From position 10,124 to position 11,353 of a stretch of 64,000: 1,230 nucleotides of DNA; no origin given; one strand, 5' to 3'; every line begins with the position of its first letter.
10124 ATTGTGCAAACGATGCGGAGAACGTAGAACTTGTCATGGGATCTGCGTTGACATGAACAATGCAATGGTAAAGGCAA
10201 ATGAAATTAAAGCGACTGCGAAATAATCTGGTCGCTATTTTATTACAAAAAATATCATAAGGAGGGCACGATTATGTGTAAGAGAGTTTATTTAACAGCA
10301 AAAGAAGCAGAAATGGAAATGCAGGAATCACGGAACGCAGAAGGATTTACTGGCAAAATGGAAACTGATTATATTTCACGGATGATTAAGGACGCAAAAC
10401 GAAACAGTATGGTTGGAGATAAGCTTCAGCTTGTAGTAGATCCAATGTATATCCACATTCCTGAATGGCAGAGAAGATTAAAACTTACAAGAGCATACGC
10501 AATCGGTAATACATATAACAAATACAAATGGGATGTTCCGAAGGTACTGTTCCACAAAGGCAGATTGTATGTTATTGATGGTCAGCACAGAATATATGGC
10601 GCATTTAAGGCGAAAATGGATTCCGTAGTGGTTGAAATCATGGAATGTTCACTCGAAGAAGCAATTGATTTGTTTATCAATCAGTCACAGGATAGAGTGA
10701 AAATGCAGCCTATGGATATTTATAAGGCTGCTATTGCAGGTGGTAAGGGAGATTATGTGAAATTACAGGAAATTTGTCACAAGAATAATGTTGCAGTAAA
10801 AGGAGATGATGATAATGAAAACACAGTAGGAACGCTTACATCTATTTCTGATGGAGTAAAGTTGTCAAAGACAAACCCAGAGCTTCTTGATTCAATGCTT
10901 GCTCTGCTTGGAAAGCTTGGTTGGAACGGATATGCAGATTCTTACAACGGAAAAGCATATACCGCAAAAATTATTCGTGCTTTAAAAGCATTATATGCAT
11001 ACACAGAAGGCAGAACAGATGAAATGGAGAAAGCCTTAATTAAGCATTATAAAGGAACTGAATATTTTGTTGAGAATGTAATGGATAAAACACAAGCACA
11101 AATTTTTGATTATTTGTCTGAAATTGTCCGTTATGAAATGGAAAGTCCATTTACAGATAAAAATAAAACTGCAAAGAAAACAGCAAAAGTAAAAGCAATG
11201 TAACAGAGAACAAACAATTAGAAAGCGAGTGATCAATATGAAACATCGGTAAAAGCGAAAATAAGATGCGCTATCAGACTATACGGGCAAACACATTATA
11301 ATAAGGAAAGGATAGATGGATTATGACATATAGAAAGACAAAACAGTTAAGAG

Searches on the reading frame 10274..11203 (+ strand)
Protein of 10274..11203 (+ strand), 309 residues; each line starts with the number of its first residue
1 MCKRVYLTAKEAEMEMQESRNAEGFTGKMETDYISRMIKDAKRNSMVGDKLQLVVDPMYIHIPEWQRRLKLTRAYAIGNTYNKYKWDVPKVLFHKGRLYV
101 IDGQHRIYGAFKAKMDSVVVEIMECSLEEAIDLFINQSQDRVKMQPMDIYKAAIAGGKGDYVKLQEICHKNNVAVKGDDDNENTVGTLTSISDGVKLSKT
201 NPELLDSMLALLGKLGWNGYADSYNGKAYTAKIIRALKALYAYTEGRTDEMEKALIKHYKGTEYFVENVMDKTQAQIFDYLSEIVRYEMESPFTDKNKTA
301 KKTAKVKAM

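Call 9: search_protein_families(library=pfam, proteins=[window:10274-11203:+], max_evalue=0.01)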
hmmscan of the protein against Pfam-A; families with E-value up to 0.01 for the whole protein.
window:10274-11203:+ (309 aa): 1 family
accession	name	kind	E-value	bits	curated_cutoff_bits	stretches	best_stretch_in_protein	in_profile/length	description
PF20188.4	DUF6551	-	5.7e-07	29.7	26.8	1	65-112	6-53/242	Family of unknown function (DUF6551)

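Call 58: search_protein_families(library=phrogs, proteins=[window:10274-11203:+], max_evalue=0.001)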
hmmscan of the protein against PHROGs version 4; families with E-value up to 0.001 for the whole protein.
window:10274-11203:+ (309 aa): 1 family
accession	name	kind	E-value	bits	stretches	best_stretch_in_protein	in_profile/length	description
phrog_1033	-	DNA, RNA and nucleotide metabolism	7.7e-06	26.9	1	39-153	16-145/334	ParB-like partition protein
